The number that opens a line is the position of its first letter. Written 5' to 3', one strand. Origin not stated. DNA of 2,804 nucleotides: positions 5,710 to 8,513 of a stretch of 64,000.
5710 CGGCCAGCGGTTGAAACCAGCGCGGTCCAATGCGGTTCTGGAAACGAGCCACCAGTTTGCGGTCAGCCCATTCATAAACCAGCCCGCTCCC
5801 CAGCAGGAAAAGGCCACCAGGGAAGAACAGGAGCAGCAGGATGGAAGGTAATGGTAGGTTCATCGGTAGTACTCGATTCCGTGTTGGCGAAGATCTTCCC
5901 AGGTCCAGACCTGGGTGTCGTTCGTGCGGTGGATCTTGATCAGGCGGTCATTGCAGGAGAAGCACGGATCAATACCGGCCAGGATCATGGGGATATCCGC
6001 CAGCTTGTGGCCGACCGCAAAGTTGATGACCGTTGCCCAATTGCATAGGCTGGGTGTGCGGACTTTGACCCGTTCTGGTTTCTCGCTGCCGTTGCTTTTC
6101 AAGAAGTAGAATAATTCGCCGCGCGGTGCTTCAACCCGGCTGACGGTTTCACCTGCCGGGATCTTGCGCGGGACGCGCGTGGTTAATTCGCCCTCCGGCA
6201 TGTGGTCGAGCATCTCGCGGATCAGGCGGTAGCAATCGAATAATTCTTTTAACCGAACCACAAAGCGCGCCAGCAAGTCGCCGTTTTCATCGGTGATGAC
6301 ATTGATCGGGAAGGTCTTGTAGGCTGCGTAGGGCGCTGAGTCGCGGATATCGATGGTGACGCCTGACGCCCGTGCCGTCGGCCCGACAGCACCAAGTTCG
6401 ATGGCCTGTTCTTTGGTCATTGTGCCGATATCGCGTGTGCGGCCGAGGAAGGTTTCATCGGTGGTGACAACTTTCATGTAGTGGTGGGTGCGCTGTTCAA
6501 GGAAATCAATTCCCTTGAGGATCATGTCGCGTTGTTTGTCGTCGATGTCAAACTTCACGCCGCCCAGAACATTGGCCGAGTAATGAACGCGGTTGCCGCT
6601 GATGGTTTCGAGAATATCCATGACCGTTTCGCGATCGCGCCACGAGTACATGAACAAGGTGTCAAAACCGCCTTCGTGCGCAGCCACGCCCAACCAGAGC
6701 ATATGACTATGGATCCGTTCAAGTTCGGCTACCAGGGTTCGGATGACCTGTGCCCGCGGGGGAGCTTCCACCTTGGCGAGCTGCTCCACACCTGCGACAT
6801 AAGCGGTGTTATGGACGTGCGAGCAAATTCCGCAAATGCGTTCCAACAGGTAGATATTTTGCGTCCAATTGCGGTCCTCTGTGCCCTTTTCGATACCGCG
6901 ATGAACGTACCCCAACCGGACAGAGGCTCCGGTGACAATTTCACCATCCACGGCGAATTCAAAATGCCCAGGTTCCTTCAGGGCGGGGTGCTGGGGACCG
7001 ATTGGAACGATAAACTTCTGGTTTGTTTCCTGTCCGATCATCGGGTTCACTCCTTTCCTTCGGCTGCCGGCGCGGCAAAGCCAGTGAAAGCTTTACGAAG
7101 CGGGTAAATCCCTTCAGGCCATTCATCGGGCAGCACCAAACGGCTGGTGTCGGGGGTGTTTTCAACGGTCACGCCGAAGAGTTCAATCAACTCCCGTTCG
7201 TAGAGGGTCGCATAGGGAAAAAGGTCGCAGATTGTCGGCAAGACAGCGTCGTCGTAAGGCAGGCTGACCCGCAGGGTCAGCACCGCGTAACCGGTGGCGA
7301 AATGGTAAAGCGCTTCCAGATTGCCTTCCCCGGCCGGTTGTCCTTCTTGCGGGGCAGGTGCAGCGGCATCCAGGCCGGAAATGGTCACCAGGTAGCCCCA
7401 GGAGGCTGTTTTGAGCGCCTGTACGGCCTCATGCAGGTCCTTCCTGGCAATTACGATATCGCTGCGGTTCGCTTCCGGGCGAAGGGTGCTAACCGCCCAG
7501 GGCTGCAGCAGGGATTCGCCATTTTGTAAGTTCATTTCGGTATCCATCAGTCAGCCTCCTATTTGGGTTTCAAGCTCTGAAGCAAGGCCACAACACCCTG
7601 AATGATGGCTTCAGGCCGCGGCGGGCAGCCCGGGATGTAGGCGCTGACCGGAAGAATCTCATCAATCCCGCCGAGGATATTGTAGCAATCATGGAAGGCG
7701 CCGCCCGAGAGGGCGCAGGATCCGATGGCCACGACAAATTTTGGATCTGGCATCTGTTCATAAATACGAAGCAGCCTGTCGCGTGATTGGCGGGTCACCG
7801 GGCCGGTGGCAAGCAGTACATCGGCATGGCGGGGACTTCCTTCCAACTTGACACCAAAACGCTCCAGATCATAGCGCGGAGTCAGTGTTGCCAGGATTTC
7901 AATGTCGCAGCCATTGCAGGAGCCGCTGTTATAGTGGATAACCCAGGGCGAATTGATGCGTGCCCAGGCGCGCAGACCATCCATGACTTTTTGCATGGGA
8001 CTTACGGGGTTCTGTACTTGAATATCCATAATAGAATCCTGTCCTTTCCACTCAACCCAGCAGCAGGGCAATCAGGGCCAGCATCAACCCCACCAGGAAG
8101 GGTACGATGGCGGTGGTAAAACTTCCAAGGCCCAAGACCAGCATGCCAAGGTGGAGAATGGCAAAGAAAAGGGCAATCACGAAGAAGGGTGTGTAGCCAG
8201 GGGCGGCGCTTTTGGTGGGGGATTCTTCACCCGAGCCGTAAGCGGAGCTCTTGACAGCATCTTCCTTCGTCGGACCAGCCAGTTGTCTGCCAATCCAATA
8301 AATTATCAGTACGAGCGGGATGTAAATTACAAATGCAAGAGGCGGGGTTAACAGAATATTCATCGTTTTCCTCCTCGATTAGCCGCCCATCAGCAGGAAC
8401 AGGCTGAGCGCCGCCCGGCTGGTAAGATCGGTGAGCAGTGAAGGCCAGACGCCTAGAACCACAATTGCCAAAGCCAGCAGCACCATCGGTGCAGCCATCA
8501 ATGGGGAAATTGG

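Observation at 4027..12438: Energy-converting [NiFe]-hydrogenase with a complex-I-like membrane arm of only two antiporter subunits and no MrpE/F/G module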

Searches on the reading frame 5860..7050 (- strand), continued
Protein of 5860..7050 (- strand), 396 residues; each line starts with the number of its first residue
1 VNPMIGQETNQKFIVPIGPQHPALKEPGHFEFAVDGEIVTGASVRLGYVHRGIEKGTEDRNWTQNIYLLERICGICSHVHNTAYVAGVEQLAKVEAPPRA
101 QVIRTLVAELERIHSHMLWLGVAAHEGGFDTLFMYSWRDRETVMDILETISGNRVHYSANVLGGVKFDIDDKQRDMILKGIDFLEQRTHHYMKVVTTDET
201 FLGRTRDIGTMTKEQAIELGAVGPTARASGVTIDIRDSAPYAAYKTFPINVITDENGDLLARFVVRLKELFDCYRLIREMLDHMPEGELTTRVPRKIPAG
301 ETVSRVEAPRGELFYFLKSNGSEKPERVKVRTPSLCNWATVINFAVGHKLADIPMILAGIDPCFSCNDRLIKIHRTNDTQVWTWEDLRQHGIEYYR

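Call 49: search_solved_structures(query=window:5860-7050:-, max_evalue=1e-60, show_alignments=3)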
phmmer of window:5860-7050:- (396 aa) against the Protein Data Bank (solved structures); distinct sequences matched with E-value up to 1e-60: 4.
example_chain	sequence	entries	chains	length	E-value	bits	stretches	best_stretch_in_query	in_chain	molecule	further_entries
6cfw_L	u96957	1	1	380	5.7e-87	295.4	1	15-369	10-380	Membrane-bound hydrogenase subunit alpha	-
7z0s_E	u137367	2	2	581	7.2e-75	255.6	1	12-393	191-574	Formate hydrogenlyase subunit 5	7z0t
2fug_4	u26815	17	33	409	6e-63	216.3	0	13-298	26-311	NADH-quinone oxidoreductase chain 4 | NADH-QUINONE OXIDOREDUCTASE SUBUNIT 4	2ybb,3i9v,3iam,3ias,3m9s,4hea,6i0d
7q5y_B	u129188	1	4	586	6e-61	209.7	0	12-284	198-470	NADH-quinone oxidoreductase subunit C/D 2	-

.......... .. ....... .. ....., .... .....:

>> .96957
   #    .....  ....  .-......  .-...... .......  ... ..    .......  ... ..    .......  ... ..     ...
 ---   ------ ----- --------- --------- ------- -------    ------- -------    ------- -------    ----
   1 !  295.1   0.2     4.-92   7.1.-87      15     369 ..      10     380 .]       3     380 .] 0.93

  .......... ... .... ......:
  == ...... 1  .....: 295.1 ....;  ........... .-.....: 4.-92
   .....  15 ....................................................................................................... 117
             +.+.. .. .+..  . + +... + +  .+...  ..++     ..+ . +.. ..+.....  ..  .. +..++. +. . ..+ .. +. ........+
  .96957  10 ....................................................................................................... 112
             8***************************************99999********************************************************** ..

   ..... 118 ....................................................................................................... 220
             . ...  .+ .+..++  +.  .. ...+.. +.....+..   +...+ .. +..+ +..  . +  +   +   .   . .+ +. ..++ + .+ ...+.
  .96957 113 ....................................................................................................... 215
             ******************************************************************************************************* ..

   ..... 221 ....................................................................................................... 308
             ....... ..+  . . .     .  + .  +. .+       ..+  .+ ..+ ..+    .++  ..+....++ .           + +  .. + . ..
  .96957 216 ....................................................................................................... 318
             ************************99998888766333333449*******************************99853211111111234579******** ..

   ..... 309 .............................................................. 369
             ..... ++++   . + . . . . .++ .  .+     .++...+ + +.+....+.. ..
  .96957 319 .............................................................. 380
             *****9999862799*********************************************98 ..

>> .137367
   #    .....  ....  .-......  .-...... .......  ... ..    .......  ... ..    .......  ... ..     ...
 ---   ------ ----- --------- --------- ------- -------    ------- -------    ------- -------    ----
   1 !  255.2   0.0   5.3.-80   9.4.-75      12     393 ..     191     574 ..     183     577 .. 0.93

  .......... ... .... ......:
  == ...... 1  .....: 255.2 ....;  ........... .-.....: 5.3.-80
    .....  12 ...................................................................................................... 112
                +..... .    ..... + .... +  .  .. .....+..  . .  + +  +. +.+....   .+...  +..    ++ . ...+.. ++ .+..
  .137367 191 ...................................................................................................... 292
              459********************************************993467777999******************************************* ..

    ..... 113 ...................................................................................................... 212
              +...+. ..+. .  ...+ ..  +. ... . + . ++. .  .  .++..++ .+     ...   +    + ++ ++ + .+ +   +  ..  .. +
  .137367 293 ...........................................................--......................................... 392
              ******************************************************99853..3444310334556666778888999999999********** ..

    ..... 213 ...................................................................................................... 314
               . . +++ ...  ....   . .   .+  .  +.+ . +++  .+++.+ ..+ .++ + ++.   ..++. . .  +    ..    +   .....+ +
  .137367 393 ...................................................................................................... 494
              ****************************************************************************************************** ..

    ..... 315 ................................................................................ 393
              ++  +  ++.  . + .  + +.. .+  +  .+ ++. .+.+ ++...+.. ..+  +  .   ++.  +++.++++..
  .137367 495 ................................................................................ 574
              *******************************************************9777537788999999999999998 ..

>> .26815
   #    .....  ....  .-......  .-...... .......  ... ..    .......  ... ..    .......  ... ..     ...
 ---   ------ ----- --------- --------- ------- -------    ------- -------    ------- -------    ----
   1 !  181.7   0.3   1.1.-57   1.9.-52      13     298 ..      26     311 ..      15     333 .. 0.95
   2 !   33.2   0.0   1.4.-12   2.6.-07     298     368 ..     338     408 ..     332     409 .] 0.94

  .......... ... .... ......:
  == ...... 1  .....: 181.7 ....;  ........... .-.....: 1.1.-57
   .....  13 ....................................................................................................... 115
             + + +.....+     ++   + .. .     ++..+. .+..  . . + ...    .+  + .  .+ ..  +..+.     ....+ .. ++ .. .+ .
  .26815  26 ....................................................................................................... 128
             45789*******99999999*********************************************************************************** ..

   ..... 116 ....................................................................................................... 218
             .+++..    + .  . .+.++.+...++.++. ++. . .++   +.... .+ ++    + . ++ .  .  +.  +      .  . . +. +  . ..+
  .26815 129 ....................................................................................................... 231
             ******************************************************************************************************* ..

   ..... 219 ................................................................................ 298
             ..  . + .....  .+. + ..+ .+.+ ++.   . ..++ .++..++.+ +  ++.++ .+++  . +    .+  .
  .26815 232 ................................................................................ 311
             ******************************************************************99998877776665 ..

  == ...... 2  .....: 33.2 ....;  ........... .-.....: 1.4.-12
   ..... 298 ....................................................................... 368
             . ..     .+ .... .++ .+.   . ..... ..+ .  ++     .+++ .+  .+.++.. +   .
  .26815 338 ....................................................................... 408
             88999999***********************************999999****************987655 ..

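Call 53: find_encoding_contigs(protein=P0294, flank=10000, max_places=1)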
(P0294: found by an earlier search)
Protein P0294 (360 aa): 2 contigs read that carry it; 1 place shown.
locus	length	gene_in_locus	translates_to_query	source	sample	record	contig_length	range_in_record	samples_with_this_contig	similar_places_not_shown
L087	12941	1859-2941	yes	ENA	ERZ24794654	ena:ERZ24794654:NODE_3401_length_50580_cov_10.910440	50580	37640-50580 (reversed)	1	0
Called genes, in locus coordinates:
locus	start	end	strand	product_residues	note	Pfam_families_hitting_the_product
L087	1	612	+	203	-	?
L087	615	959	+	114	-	-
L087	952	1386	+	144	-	PF01058:Oxidored_q6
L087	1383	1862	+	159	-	PF00329:Complex1_30kDa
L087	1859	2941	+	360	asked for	PF00374:NiFeSe_Hases, PF00346:Complex1_49kDa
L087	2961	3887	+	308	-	PF00146:NADHdh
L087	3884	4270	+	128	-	PF25160:LdpA_Fe-S-bd (faint), PF12797:Fer4_2 (faint), PF00037:Fer4 (weak), PF12837:Fer4_6 (weak), PF13237:Fer4_10 (weak), PF14697:Fer4_21 (weak), PF12838:Fer4_7, PF13187:Fer4_9, +3 more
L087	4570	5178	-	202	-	PF01928:CYTH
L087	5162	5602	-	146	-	-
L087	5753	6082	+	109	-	PF20977:GatF (weak), PF20978:Gta3 (weak), PF02686:GatC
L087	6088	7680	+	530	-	PF01425:Amidase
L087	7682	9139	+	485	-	PF02934:GatB_N, PF02637:GatB_Yqey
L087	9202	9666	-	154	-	PF00210:Ferritin, PF02915:Rubrerythrin (faint)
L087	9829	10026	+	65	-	PF04024:PspC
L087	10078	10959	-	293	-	PF05050:Methyltransf_21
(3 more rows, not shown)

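Call 54: find_encoding_contigs(protein=P0304, flank=10000, max_places=1)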
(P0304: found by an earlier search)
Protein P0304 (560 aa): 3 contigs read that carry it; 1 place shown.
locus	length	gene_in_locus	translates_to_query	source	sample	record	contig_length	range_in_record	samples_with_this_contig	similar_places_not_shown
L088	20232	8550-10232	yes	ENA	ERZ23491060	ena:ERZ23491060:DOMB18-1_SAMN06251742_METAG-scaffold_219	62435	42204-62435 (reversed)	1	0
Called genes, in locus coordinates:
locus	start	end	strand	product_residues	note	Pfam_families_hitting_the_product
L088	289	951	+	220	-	PF19810:HFX_2341_N (weak), PF22662:Csa3_N, PF13412:HTH_24, PF25212:HVO_A0114 (weak), PF13545:HTH_Crp_2 (faint)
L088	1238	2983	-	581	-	PF02538:Hydantoinase_B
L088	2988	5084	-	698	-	PF05378:Hydant_A_N, PF01968:Hydantoinase_A, PF19278:Hydant_A_C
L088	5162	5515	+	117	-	-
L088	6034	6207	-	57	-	-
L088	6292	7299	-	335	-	PF03701:UPF0181 (faint), PF08004:DUF1699 (faint)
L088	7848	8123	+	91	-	PF00507:Oxidored_q4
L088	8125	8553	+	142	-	PF01058:Oxidored_q6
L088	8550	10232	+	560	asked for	PF00329:Complex1_30kDa, PF00374:NiFeSe_Hases, PF00346:Complex1_49kDa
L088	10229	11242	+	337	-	PF00146:NADHdh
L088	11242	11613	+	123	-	PF13534:Fer4_17 (faint), PF12838:Fer4_7, PF00037:Fer4, PF12837:Fer4_6 (weak), PF13237:Fer4_10, PF14697:Fer4_21, PF13187:Fer4_9, PF00037:Fer4, +6 more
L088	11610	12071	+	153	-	PF00499:Oxidored_q3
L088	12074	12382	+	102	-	PF00420:Oxidored_q2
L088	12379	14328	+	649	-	PF00662:Proton_antipo_N, PF00361:Proton_antipo_M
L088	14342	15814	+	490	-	PF00361:Proton_antipo_M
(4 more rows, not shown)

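Call 83: find_encoding_contigs(protein=P0289, flank=10000, max_places=2)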
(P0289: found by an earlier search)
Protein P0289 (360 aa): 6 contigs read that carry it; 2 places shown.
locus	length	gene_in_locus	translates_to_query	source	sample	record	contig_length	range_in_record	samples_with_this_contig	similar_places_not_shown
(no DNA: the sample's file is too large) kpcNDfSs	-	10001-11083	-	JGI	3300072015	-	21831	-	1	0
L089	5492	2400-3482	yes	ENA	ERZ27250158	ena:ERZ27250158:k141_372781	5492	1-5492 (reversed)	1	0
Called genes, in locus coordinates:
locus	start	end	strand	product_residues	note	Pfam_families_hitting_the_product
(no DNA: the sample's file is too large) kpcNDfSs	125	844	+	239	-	PF14329:DUF4386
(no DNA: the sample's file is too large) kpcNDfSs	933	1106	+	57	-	-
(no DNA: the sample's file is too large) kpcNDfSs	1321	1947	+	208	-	PF01988:VIT1 (weak)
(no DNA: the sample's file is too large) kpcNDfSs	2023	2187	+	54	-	-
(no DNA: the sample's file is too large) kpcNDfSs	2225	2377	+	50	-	-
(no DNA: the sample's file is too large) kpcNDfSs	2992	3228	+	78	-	PF13244:MbhD (weak), PF00499:Oxidored_q3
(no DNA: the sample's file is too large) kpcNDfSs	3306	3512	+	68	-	-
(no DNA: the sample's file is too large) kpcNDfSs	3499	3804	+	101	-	PF00420:Oxidored_q2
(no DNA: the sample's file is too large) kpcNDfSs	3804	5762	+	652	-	PF00361:Proton_antipo_M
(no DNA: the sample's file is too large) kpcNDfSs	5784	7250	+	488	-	PF00662:Proton_antipo_N (weak), PF00361:Proton_antipo_M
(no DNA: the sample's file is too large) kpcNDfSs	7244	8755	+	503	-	PF00361:Proton_antipo_M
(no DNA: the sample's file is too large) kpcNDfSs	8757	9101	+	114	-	-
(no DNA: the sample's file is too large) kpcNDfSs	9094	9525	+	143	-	PF01058:Oxidored_q6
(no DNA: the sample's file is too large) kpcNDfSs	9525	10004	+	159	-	PF00329:Complex1_30kDa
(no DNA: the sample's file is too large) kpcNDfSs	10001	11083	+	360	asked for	PF00374:NiFeSe_Hases, PF00346:Complex1_49kDa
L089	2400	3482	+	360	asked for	PF00374:NiFeSe_Hases, PF00346:Complex1_49kDa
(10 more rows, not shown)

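Call 84: search_protein_families(library=pfam, proteins=[L086:3776-7060:+, L086:8530-8859:+, L086:3214-3456:+, L085:8711-9031:+, L085:5392-6396:+], max_evalue=0.01)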
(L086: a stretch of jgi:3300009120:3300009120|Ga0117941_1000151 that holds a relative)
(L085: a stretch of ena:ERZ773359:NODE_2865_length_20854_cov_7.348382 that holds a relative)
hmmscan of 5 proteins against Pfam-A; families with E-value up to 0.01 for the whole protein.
L086:3776-7060:+ (1094 aa): 1 family
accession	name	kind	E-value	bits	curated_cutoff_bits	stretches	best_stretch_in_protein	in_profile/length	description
PF00361.26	Proton_antipo_M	-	1.3e-89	300.8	21.5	2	131-439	1-293/294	NADH:quinone oxidoreductase/Mrp antiporter, TM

L086:8530-8859:+ (109 aa): 1 family
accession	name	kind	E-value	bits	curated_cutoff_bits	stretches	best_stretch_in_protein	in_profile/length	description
PF00507.24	Oxidored_q4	-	0.0099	16.5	23.3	0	26-84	5-64/99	NADH-ubiquinone/plastoquinone oxidoreductase, chain 3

L086:3214-3456:+ (80 aa): 0 families

L085:8711-9031:+ (106 aa): 0 families

L085:5392-6396:+ (334 aa): 1 family
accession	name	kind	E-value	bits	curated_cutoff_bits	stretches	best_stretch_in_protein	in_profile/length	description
PF00361.26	Proton_antipo_M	-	1.3e-28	100.5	21.5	1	1-129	164-294/294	NADH:quinone oxidoreductase/Mrp antiporter, TM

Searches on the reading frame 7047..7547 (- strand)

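Call 4: search_protein_families(library=pfam, proteins=[window:7047-7547:-], max_evalue=0.01)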
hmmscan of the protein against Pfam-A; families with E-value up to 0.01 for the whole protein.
window:7047-7547:- (166 aa): 1 family
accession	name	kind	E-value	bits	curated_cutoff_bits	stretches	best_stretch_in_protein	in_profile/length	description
PF00329.25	Complex1_30kDa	-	1.3e-24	87.6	22.5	1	32-155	2-119/124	Respiratory-chain NADH dehydrogenase, 30 Kd subunit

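Call 5: search_protein_families(library=ncbifam, proteins=[window:7047-7547:-], max_evalue=0.01)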
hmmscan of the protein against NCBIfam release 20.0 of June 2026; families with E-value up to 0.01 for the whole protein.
window:7047-7547:- (166 aa): 17 families
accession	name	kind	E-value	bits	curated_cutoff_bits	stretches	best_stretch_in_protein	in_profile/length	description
TIGR01961.1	NuoC_fam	subfamily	9.8e-18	64.8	122.45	1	32-155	4-119/122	NADH (or F420H2) dehydrogenase, subunit C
NF008728.0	PRK11742.1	equivalog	1.3e-15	56.8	840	1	31-158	49-176/598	NADH-quinone oxidoreductase subunit C/D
NF004735.0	PRK06074.2-2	equivalog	1.8e-14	53.9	176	1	76-161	67-153/158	NADH-quinone oxidoreductase subunit C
NF040611.1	F420_dehyd_FpoC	exception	2.5e-14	53.5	220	1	76-161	67-153/158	F420H2 dehydrogenase subunit FpoC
NF004734.0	PRK06074.2-1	equivalog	8.6e-13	48.6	169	1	77-154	67-149/164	NADH-quinone oxidoreductase subunit C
NF009808.0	PRK13292.1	equivalog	2.9e-11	42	1156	1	88-158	309-377/791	NADH-quinone oxidoreductase subunit B/C/D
NF009141.0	PRK12494.1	equivalog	7e-11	42.3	175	1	31-154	46-163/175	NAD(P)H-quinone oxidoreductase subunit J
NF005856.0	PRK07785.1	equivalog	2.3e-10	40.8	224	1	75-153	143-221/246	NADH-quinone oxidoreductase subunit C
NF006304.0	PRK08491.1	equivalog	2.2e-09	37.3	228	1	25-154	55-174/263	NADH-quinone oxidoreductase subunit C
NF004733.0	PRK06074.1-5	equivalog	4.5e-09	36.2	225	1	71-156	67-153/203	NADH-quinone oxidoreductase subunit C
NF004737.0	PRK06074.2-4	equivalog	1.3e-08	34.9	144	1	76-154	48-124/150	NADH-quinone oxidoreductase subunit C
NF004736.0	PRK06074.2-3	equivalog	3.3e-08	33.4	239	1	92-155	96-158/183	NADH-quinone oxidoreductase subunit C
NF004738.0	PRK06074.2-5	equivalog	2.4e-07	30.6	198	1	73-155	64-150/174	NADH-quinone oxidoreductase subunit C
NF005832.0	PRK07735.1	equivalog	6.6e-06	25.6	431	1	90-155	361-424/430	NADH-quinone oxidoreductase subunit C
NF004730.0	PRK06074.1-1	equivalog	2.4e-05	24.3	193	1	32-153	33-155/200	NADH-quinone oxidoreductase subunit C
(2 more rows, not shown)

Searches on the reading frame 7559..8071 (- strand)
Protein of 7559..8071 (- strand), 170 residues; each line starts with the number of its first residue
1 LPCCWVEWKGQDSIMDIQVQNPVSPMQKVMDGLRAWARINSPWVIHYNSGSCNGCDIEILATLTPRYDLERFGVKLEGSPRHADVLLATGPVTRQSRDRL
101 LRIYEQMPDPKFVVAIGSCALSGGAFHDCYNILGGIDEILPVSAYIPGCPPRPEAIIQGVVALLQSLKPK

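Call 4: search_protein_families(library=pfam, proteins=[window:7559-8071:-], max_evalue=0.01)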
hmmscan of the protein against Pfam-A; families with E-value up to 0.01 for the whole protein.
window:7559-8071:- (170 aa): 1 family
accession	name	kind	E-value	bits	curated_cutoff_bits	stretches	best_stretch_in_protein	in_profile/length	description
PF01058.29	Oxidored_q6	-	6.7e-33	113.6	27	1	52-163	1-128/128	NADH ubiquinone oxidoreductase, 20 Kd subunit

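Call 5: search_protein_families(library=ncbifam, proteins=[window:7559-8071:-], max_evalue=0.01)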
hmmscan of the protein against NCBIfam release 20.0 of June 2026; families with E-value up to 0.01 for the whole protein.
window:7559-8071:- (170 aa): 16 families
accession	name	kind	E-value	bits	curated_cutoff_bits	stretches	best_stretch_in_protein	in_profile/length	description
NF005012.1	PRK06411.1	subfamily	1.2e-48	164.8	116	1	25-167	19-158/166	NADH-quinone oxidoreductase subunit NuoB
TIGR01957.1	nuoB_fam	subfamily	1.7e-45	154.4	142.7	1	30-168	7-143/145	NADH-quinone oxidoreductase subunit B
NF011391.0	PRK14816.1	equivalog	2.7e-42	144.6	283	1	28-168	40-178/196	NADH-quinone oxidoreductase subunit B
NF011394.0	PRK14819.1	equivalog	4.6e-42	144.4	312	1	28-165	19-154/264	NADH-quinone oxidoreductase subunit B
NF009808.0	PRK13292.1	equivalog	1.1e-40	139.3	1156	1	28-166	13-148/791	NADH-quinone oxidoreductase subunit B/C/D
NF011388.0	PRK14813.1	equivalog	4e-39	134.4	294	1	29-163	17-149/189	NADH dehydrogenase subunit B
NF011395.0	PRK14820.1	equivalog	1.6e-38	132.3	263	1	32-163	25-153/180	NADH-quinone oxidoreductase subunit B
NF011393.0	PRK14818.1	equivalog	2.4e-37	128.1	255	1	27-167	18-155/173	NADH dehydrogenase subunit B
NF011390.0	PRK14815.1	equivalog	3.4e-37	127.5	281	1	30-167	23-157/183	NADH dehydrogenase subunit B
NF011392.0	PRK14817.1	equivalog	7.5e-35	120.2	271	1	27-165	23-158/182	NADH-quinone oxidoreductase subunit B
NF011389.0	PRK14814.1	equivalog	4.1e-34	118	285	1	30-168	23-158/186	NADH dehydrogenase subunit B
TIGR03294.1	FrhG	equivalog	4.9e-08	33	245.5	1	83-166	51-143/228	coenzyme F420 hydrogenase subunit gamma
NF045875.1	F420_non_VhuG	exception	5e-07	29.3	450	1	134-169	134-169/286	F420-non-reducing hydrogenase subunit VhuG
NF007779.0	PRK10468.1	equivalog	0.00012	21.2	659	1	109-164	147-206/372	hydrogenase 2 small subunit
NF045520.1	H2_NiFeSe_small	exception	0.00028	20.4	470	0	112-168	146-210/314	NiFeSe hydrogenase small subunit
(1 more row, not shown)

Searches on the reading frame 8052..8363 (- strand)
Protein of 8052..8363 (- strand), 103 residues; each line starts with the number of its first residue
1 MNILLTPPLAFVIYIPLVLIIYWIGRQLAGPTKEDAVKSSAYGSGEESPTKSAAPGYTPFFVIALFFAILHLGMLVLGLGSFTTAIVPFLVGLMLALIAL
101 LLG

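Call 4: search_protein_families(library=pfam, proteins=[window:8052-8363:-], max_evalue=0.01)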
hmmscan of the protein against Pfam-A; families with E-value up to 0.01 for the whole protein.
window:8052-8363:- (103 aa): 1 family
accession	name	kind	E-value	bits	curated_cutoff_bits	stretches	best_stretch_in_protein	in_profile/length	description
PF00507.24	Oxidored_q4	-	4e-05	24.2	23.3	1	24-100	6-83/99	NADH-ubiquinone/plastoquinone oxidoreductase, chain 3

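Call 5: search_protein_families(library=ncbifam, proteins=[window:8052-8363:-], max_evalue=0.01)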
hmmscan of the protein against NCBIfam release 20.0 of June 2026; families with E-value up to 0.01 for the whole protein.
window:8052-8363:- (103 aa): 2 families
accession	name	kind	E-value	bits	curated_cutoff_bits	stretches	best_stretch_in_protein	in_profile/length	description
NF006303.0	PRK08489.1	equivalog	0.0011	19.5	145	1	9-76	19-84/129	NAD(P)H-quinone oxidoreductase subunit 3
NF005839.0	PRK07756.1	equivalog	0.0089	16.3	163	0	12-78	19-82/122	NADH-quinone oxidoreductase subunit A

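Call 88: search_solved_structures(query=window:8052-8363:-, max_evalue=1)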
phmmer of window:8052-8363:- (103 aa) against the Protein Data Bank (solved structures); distinct sequences matched with E-value up to 1: 2.
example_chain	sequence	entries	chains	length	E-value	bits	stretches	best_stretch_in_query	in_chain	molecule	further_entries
7zm7_3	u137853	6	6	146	0.12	16.2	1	10-98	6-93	NADH-ubiquinone oxidoreductase chain 3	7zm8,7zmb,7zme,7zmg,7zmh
7fh0_A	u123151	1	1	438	0.14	16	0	54-82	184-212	Spike protein S1,Spike protein S1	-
